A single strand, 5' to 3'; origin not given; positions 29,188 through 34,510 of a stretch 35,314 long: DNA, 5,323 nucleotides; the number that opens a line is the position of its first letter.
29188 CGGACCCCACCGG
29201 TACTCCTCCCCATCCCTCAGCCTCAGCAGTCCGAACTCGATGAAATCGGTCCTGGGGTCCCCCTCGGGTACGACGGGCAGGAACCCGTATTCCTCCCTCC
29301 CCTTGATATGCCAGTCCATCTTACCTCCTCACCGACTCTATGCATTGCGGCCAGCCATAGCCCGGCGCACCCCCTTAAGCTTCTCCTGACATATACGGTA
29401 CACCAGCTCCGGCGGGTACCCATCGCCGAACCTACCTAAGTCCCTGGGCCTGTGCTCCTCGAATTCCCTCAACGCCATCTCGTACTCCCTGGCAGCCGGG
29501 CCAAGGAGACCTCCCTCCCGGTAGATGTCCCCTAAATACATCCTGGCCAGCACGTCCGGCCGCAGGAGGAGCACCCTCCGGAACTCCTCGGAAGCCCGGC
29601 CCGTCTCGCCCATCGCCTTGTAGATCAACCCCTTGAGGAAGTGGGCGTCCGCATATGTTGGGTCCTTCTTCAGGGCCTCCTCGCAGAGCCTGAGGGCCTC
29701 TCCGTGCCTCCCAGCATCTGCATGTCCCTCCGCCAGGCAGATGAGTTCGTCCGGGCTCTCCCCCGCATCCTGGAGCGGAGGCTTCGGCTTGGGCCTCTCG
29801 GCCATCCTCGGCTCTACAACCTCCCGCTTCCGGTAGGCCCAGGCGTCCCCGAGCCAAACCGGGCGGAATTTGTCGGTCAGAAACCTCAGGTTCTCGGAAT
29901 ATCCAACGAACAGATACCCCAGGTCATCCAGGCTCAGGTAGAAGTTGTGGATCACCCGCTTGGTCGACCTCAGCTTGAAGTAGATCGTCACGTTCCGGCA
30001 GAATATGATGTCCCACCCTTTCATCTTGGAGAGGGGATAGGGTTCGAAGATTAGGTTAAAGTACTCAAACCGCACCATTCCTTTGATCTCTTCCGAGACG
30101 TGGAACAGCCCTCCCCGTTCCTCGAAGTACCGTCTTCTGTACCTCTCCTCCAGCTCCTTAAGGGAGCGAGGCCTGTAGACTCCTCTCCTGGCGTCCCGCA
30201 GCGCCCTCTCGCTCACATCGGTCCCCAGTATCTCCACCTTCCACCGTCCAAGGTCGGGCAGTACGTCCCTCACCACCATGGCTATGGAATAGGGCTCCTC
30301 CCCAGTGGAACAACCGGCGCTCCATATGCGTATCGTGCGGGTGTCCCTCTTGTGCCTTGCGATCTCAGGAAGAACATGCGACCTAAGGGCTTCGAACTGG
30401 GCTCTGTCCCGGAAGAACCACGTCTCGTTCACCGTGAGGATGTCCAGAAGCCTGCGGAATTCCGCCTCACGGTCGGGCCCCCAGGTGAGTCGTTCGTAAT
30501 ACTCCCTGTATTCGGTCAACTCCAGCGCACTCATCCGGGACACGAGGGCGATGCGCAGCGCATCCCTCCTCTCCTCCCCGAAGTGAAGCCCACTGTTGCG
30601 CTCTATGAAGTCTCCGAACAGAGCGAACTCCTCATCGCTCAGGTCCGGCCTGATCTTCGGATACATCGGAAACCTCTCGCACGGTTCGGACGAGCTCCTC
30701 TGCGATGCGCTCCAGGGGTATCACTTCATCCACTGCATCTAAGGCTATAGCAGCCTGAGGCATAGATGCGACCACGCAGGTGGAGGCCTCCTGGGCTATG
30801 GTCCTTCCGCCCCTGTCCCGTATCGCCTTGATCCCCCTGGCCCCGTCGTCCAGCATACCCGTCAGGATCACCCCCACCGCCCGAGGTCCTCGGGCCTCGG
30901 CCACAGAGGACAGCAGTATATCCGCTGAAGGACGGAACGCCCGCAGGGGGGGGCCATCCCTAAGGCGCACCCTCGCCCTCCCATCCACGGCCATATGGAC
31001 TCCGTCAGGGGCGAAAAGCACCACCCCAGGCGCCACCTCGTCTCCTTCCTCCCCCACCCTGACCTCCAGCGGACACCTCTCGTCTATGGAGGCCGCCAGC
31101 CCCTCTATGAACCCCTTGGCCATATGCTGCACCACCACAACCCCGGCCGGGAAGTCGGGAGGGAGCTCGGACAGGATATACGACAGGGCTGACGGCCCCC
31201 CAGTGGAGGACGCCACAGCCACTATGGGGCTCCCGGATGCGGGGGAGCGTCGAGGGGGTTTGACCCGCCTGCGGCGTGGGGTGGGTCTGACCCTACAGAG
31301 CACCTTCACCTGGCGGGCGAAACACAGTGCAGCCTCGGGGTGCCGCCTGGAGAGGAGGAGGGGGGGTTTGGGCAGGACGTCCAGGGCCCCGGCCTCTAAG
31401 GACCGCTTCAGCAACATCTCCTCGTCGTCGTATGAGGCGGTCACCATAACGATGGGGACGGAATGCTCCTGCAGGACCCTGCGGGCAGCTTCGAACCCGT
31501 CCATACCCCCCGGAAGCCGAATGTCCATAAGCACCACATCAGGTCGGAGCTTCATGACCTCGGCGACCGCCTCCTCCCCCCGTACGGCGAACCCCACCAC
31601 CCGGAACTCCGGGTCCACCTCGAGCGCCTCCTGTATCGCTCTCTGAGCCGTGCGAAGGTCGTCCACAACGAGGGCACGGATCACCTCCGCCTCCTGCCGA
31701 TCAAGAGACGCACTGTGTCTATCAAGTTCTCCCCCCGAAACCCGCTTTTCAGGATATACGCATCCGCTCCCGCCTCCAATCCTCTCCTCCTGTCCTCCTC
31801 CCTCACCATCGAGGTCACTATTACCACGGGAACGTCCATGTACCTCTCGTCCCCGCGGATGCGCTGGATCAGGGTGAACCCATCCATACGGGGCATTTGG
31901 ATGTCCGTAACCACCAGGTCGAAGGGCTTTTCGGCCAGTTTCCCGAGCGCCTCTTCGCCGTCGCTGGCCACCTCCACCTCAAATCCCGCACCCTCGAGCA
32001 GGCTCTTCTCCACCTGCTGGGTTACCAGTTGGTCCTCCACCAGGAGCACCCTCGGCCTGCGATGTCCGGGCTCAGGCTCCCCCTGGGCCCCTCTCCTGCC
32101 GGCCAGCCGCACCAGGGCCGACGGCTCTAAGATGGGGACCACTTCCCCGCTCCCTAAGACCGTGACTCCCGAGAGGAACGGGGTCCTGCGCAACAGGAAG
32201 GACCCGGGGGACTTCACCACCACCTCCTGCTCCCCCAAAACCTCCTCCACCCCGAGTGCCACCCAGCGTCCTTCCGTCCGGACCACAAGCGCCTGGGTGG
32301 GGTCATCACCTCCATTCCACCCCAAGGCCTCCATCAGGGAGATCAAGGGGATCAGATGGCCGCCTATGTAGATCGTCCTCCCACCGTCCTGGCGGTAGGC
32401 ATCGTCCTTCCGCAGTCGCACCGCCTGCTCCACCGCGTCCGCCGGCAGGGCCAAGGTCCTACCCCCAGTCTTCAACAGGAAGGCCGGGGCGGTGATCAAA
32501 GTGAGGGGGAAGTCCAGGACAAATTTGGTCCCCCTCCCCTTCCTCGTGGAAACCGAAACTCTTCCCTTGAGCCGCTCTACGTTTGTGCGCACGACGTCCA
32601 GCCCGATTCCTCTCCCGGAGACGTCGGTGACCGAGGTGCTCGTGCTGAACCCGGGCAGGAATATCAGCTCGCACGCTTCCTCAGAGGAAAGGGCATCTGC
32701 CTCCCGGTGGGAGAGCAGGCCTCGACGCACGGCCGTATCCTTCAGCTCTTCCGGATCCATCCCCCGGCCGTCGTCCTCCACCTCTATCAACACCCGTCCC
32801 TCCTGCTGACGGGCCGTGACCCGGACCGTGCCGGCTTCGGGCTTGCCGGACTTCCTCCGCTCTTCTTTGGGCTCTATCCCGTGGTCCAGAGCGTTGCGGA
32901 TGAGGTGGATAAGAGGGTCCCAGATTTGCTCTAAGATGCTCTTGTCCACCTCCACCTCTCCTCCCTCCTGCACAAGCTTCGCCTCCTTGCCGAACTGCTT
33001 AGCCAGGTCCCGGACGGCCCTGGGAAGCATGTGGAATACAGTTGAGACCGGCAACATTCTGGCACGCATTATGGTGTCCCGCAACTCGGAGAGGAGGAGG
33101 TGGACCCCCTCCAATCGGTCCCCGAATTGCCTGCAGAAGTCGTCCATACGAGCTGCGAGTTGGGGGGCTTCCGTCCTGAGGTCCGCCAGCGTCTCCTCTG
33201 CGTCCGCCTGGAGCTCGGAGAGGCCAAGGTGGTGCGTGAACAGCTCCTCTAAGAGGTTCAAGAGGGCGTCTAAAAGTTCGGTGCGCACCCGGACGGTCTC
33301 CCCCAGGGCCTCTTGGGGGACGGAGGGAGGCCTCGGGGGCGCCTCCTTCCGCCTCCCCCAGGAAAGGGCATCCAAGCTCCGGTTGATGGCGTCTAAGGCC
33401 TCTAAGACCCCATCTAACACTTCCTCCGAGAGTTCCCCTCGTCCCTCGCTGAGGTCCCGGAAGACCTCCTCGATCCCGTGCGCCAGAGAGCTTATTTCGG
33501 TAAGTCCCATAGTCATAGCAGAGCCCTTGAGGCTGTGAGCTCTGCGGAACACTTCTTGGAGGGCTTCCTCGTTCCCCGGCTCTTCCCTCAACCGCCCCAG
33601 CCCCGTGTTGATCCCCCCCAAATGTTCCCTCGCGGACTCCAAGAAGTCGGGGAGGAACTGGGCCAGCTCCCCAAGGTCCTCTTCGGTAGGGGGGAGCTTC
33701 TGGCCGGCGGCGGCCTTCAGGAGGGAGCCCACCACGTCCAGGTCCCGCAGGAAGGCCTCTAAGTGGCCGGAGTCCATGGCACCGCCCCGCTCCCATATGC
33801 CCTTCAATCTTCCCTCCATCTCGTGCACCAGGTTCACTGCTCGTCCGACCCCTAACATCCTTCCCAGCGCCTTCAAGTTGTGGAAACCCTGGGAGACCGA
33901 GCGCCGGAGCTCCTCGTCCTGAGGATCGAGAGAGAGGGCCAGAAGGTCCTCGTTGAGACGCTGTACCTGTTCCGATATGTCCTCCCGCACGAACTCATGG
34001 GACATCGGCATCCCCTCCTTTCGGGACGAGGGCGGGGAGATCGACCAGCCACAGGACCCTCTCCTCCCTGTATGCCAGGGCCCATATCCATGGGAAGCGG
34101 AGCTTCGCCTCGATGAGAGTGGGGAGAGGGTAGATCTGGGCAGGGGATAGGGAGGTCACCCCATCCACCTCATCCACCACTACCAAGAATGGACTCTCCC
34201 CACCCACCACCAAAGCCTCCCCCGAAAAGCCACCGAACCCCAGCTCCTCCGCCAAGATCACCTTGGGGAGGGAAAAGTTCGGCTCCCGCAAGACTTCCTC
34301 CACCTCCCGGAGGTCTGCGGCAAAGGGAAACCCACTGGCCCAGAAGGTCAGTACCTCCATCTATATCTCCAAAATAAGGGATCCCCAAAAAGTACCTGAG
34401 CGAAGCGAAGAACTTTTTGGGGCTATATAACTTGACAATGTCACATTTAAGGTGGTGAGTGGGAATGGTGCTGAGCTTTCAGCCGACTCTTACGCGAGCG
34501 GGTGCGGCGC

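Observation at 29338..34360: Che-type core with a two-HPt/REC hybrid CheA and TPR-CheR but no receptor, CheY or output gene in view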

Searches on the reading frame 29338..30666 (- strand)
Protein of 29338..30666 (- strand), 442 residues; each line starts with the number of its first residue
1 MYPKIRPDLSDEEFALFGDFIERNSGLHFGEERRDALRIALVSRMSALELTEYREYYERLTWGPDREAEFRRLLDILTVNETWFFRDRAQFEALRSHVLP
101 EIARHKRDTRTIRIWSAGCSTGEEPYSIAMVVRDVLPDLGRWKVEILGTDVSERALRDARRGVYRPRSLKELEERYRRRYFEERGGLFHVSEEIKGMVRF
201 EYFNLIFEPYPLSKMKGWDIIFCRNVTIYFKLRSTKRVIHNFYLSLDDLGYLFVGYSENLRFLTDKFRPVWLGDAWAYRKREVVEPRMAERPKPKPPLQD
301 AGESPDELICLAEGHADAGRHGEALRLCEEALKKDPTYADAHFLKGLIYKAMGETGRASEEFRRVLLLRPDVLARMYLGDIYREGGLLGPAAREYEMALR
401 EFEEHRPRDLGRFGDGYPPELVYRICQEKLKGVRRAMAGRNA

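Call 3: search_protein_families(library=pfam, proteins=[window:29338-30666:-])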
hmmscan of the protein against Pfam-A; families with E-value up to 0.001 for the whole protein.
window:29338-30666:- (442 aa): 11 families
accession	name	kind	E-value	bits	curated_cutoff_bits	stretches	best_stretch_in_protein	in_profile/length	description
PF01739.24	CheR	-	1.6e-58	197.8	27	1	80-269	1-188/195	CheR methyltransferase, SAM binding domain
PF07719.23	TPR_2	-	3.3e-12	46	27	1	306-338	2-34/34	Tetratricopeptide repeat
PF13432.12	TPR_16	-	3.2e-09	37.5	32.7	1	347-402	5-61/65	Tetratricopeptide repeat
PF00515.34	TPR_1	-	4.2e-08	33.1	27.8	0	339-371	1-33/34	Tetratricopeptide repeat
PF14559.12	TPR_19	-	9.1e-08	32.8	25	1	317-371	3-57/68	Tetratricopeptide repeat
PF03705.20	CheR_N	-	2e-07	31.1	27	1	12-60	1-49/53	CheR methyltransferase, all-alpha domain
PF13414.12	TPR_11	-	1e-06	28.8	26.8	1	317-353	6-42/42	TPR repeat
PF13428.12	TPR_14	-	1.2e-06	29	23.5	1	305-346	1-42/44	Tetratricopeptide repeat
PF13431.12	TPR_17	-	7.8e-06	26.2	24.4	1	327-358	1-32/34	Tetratricopeptide repeat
PF13181.12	TPR_8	-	4.7e-05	23.7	25.7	0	339-371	1-33/34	Tetratricopeptide repeat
PF14853.12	Fis1_TPR_C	-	0.00019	22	25.3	1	311-352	7-48/53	Fis1 C-terminal tetratricopeptide repeat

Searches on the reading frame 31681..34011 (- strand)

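Call 3: search_protein_families(library=pfam, proteins=[window:31681-34011:-])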
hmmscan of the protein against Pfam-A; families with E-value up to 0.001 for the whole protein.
window:31681-34011:- (776 aa): 5 families
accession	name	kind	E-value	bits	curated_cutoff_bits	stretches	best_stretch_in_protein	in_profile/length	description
PF00072.30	Response_reg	-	1.8e-25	89.7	30.2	1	655-765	1-108/111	Response regulator receiver domain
PF02518.31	HATPase_c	-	7.3e-21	75.1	26.4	1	366-504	5-110/111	Histidine kinase-, DNA gyrase B-, and HSP90-like ATPase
PF01627.28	Hpt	-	1.1e-20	74.1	24.6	1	119-210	2-82/84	Hpt domain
PF01584.24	CheW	-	1.6e-18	67.1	23.5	1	511-635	3-135/138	CheW-like domain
PF02895.20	H-kinase_dim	-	2.4e-05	25.1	23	1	238-316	2-67/68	Signal transducing histidine kinase, homodimeric domain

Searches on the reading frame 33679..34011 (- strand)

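Call 21: search_protein_families(library=pfam, proteins=[window:33679-34011:-], max_evalue=10)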
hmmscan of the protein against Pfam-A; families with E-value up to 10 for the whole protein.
seq(111 aa): 2 families
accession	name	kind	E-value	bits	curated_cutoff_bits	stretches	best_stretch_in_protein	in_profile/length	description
PF01627.28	Hpt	-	2.8e-05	24.7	24.6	1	9-82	7-68/84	Hpt domain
PF17520.7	DUF5445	-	0.025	14.9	25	1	39-61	18-42/52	Family of unknown function (DUF5445)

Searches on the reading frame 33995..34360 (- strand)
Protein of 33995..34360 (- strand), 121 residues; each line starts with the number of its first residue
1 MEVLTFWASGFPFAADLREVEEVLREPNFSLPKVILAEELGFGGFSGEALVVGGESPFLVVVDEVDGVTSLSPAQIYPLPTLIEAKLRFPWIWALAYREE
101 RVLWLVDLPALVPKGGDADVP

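Call 3: search_protein_families(library=pfam, proteins=[window:33995-34360:-])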
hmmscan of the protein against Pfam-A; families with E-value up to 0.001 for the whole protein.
window:33995-34360:- (121 aa): 1 family
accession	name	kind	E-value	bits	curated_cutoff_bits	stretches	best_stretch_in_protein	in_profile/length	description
PF01584.24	CheW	-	0.00011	22.3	23.5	0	53-112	76-134/138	CheW-like domain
